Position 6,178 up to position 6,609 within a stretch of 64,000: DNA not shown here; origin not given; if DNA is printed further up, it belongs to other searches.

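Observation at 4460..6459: Candidate undescribed RiPP system: radical SAM/SPASM maturase flanked by two paralogous precursor peptides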

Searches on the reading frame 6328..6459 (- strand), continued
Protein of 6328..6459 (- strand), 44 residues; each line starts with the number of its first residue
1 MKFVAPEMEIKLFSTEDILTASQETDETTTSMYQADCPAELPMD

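Call 76: find_encoding_contigs(protein=P0456, flank=6000, max_places=2)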
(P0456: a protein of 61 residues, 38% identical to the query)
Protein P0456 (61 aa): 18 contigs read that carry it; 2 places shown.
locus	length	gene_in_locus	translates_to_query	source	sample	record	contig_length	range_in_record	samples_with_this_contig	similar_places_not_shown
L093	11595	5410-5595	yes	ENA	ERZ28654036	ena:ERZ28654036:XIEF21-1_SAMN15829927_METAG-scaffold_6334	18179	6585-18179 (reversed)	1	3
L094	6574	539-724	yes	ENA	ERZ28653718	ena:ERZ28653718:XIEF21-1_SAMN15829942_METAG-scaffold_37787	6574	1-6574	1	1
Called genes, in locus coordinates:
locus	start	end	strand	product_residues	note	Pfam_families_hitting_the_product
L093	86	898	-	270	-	PF03631:Virul_fac_BrkB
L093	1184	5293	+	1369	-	-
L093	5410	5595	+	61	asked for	-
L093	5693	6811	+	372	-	PF04055:Radical_SAM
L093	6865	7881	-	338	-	PF08486:SpoIID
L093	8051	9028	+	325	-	PF13354:Beta-lactamase2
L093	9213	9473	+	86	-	-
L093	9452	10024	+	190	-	-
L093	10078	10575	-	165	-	PF00383:dCMP_cyt_deam_1, PF14437:MafB19-deam, PF14439:Bd3614-deam (weak)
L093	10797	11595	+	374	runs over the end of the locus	PF03979:Sigma70_r1_1, PF00140:Sigma70_r1_2, PF04542:Sigma70_r2, PF04539:Sigma70_r3, PF04545:Sigma70_r4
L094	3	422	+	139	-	?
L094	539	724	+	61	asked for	-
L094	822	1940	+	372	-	PF04055:Radical_SAM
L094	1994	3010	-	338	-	PF08486:SpoIID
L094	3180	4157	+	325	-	PF13354:Beta-lactamase2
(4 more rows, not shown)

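Call 79: find_encoding_contigs(protein=P0488, flank=5000, max_places=2)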
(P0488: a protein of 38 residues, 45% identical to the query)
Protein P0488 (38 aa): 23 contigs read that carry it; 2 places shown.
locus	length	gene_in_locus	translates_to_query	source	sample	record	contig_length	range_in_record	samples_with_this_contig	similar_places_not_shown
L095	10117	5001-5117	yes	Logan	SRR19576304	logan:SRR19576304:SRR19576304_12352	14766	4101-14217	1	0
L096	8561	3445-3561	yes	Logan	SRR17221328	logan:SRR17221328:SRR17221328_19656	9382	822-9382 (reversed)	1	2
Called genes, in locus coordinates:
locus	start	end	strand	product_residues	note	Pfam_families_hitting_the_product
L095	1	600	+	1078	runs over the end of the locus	-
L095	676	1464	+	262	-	PF04397:LytTR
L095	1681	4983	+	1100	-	-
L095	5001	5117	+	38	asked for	-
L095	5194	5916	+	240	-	-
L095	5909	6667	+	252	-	PF27840:ScmC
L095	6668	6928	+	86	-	PF05402:PqqD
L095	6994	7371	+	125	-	-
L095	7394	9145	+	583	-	PF00664:ABC_membrane, PF00005:ABC_tran, PF02463:SMC_N (faint), PF13304:AAA_21 (faint), PF13401:AAA_22 (weak)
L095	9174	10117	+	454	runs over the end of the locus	PF14907:NTP_transf_5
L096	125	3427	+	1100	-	-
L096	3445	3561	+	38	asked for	-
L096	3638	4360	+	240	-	-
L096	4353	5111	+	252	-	PF27840:ScmC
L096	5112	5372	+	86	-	PF05402:PqqD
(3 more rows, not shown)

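Call 80: find_encoding_contigs(protein=P0429, flank=5000, max_places=2)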
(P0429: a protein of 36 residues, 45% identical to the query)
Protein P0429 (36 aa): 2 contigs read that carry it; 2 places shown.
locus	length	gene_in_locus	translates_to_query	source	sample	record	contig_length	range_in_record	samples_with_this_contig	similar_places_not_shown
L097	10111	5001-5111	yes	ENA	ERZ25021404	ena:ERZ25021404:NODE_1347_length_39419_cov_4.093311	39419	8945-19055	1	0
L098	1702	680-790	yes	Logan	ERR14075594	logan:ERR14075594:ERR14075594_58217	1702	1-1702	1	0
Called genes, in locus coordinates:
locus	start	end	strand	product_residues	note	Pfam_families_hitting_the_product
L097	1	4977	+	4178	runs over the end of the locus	PF05048:NosD (faint), PF13229:Beta_helix (weak)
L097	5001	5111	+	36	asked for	-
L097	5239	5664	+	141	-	-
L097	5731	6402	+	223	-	PF27840:ScmC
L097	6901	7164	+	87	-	PF05402:PqqD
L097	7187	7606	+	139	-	-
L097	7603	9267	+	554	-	PF00664:ABC_membrane, PF00005:ABC_tran, PF02463:SMC_N (faint), PF13304:AAA_21 (faint)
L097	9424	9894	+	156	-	PF04542:Sigma70_r2, PF08281:Sigma70_r4_2, PF04545:Sigma70_r4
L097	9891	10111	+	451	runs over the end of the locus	PF13786:DUF4179, PF18705:DUF5643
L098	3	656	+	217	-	?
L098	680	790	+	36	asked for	-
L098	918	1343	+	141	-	-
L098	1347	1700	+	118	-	?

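Call 81: find_encoding_contigs(protein=P0477, flank=5000, max_places=2)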
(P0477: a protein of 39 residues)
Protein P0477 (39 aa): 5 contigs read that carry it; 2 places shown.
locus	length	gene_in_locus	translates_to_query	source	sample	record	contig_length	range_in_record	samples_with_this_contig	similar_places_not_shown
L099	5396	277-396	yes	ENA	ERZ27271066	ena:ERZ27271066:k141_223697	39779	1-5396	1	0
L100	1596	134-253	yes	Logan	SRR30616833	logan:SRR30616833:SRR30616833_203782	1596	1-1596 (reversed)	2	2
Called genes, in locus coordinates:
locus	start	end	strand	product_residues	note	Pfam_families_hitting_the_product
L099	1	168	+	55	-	?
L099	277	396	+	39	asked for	-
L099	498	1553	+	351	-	PF04055:Radical_SAM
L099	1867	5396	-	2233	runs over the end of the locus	PF18998:Flg_new_2 (faint), PF09479:Flg_new (weak)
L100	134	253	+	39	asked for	-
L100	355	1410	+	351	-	PF04055:Radical_SAM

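Call 83: search_protein_families(library=pfam, proteins=[L095:1681-4983:+, L093:1184-5293:+], max_evalue=1)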
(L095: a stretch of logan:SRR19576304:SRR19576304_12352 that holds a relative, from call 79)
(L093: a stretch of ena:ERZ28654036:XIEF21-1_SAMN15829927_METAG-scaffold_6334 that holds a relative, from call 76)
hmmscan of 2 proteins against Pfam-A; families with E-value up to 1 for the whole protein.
L095:1681-4983:+ (1100 aa): 3 families
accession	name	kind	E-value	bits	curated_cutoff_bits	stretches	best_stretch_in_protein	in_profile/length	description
PF13895.12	Ig_2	-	0.03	15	27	1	322-367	26-72/79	Immunoglobulin domain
PF17848.7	Zn_ribbon_ACC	-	0.13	12.9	24.5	0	393-403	3-13/26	Acetyl-CoA carboxylase zinc finger domain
PF19848.4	DUF6323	-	0.18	12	30.6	1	877-934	40-97/127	Family of unknown function (DUF6323)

L093:1184-5293:+ (1369 aa): 4 families
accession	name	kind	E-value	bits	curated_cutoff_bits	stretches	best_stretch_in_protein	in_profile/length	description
PF16738.10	CBM26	-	2e-11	44.3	28.1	2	774-855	1-69/70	Starch-binding module 26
PF17032.10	Zn_ribbon_15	-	0.024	15.8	28.9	1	953-1043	2-63/73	zinc-ribbon family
PF21487.2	Tas3_C-hel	-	0.19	12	27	0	417-427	25-35/49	Tas3, C-terminal helical domains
PF13240.11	Zn_Ribbon_1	-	0.87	9.9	25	0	1034-1042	1-9/23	zinc-ribbon domain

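Call 84: search_protein_families(library=ncbifam, proteins=[L095:1681-4983:+, L093:1184-5293:+, L095:5194-5916:+, L095:6994-7371:+, L097:5239-5664:+, L093:5693-6811:+, L099:498-1553:+], max_evalue=0.01)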
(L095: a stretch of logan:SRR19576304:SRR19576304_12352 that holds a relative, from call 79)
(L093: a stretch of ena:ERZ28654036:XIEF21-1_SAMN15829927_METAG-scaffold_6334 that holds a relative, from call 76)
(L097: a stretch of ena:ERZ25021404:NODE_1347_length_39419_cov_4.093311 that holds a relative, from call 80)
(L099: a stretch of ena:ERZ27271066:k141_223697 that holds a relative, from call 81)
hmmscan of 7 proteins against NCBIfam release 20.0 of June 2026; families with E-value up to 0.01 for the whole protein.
L095:1681-4983:+ (1100 aa): 0 families

L093:1184-5293:+ (1369 aa): 1 family
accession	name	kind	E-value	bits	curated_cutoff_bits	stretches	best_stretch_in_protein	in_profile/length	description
TIGR03366.1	HpnZ_proposed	hypoth_equivalog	0.0054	16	328.1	0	22-110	167-255/315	putative phosphonate catabolism associated alcohol dehydrogenase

L095:5194-5916:+ (240 aa): 1 family
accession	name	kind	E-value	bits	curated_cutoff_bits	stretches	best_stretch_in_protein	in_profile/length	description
NF053819.1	EF0750_LPXTG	subfamily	0.0025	18.3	47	0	1-64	1-63/105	EF2685/EF0750 family sortase-dependent surface protein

L095:6994-7371:+ (125 aa): 2 families
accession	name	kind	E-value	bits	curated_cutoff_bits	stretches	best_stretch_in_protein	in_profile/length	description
TIGR02228.1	sigpep_I_arch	equivalog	0.00042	20.2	51.85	1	1-78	41-122/158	signal peptidase I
NF046067.1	SigPepSipWBacil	equivalog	0.006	16.2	190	1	13-54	59-100/189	signal peptidase I SipW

L097:5239-5664:+ (141 aa): 1 family
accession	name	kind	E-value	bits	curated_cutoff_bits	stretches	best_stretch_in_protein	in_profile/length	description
NF033598.2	elast_bind_EbpS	equivalog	1.7e-05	23.9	300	1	1-115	305-411/498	elastin-binding protein EbpS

L093:5693-6811:+ (372 aa): 54 families (the best 25 are shown)
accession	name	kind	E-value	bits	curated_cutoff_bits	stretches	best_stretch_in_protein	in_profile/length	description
TIGR03962.1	mycofact_rSAM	equivalog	4.4e-24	85.3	265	1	15-324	4-313/339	mycofactocin radical SAM maturase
TIGR04545.1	rSAM_ahbD_hemeb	equivalog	3.2e-21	76.2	500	1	27-231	4-205/339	heme b synthase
TIGR02109.1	PQQ_syn_pqqE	equivalog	8.1e-21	74.3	381.35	1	20-307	4-292/358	pyrroloquinoline quinone biosynthesis protein PqqE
TIGR04082.1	rSAM_for_selen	equivalog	8.2e-19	67.7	350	1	28-324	204-497/516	thio(seleno)oxazole modification radical SAM maturase SbtM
NF012164.0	AlbA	equivalog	1.1e-18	66.9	850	1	21-285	111-364/442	subtilosin maturase AlbA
TIGR04251.1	SCM_rSAM_ScmF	equivalog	2.4e-18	66.6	400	1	26-222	7-205/353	SynChlorMet cassette radical SAM/SPASM protein ScmF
TIGR02668.1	moaA_archaeal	equivalog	5.5e-18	65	325.25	1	28-238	15-225/303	GTP 3',8-cyclase MoaA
TIGR04053.2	TIGR04053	equivalog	1.2e-17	64.3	395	1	19-228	4-211/366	TIGR04053 family radical SAM/SPASM domain-containing protein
TIGR04340.1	rSAM_ACGX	hypoth_equivalog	2.5e-17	63.2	400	1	27-191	7-174/341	radical SAM/SPASM domain protein, ACGX system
TIGR04317.1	W_rSAM_matur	equivalog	3.8e-17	62.4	380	1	26-284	7-262/349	tungsten cofactor oxidoreductase radical SAM maturase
NF045574.1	sacti_mat_StsB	exception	9.6e-17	61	625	1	25-199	98-269/466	StsB family radical SAM/SPASM domain sactipeptide maturase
NF049973.1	radical_Rv1681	equivalog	1.6e-16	60.2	380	1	32-192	81-240/326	Rv1681 family radical SAM protein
TIGR04055.1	rSAM_NirJ2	equivalog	2.5e-16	60.1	500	1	29-323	6-303/326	putative heme d1 biosynthesis radical SAM protein NirJ2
TIGR02666.1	moaA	equivalog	6.9e-16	58.1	284.05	1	29-233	16-225/336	GTP 3',8-cyclase MoaA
TIGR04051.1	rSAM_NirJ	equivalog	2.2e-15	56.5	515.45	1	27-199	6-176/354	heme d1 biosynthesis radical SAM protein NirJ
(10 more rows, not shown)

L099:498-1553:+ (351 aa): 65 families (the best 25 are shown)
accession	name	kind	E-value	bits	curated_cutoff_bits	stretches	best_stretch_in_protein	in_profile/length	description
TIGR04545.1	rSAM_ahbD_hemeb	equivalog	5.7e-22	78.6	500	1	28-187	3-163/339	heme b synthase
TIGR04250.1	SCM_rSAM_ScmE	equivalog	2.5e-19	69.4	400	1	29-289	7-285/358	SynChlorMet cassette radical SAM/SPASM protein ScmE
TIGR02668.1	moaA_archaeal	equivalog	7.9e-19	67.7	325.25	1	30-189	15-176/303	GTP 3',8-cyclase MoaA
TIGR04055.1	rSAM_NirJ2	equivalog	1.6e-18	67.4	500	1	30-323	5-304/326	putative heme d1 biosynthesis radical SAM protein NirJ2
TIGR03962.1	mycofact_rSAM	equivalog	1e-17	64.3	265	1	20-167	7-154/339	mycofactocin radical SAM maturase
TIGR04053.2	TIGR04053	equivalog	1.3e-17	64.1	395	1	23-193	6-180/366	TIGR04053 family radical SAM/SPASM domain-containing protein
NF001199.0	PRK00164.2-1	equivalog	1.9e-17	63.4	231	1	30-229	17-215/308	GTP 3',8-cyclase MoaA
TIGR04317.1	W_rSAM_matur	equivalog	4.3e-17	62.3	380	1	29-161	8-139/349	tungsten cofactor oxidoreductase radical SAM maturase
TIGR04340.1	rSAM_ACGX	hypoth_equivalog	7.3e-16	58.3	400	1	29-188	7-171/341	radical SAM/SPASM domain protein, ACGX system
TIGR04051.1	rSAM_NirJ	equivalog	9.1e-16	57.8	515.45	1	29-191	6-168/354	heme d1 biosynthesis radical SAM protein NirJ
TIGR04546.1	rSAM_ahbC_deAc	equivalog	1.1e-15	57.4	650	1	29-193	43-207/390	12,18-didecarboxysiroheme deacetylase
TIGR04054.1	rSAM_NirJ1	equivalog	1.6e-15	56.6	650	1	28-193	39-204/387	putative heme d1 biosynthesis radical SAM protein NirJ1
NF050035.1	rSAM_WgK_link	exception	2.9e-15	56.1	650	1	29-186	13-171/367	radical SAM/SPASM peptide maturase WgkB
NF012164.0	AlbA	equivalog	3.5e-15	55.4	850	1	19-169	107-258/442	subtilosin maturase AlbA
NF045574.1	sacti_mat_StsB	exception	4.3e-15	55.5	625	1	29-280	100-343/466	StsB family radical SAM/SPASM domain sactipeptide maturase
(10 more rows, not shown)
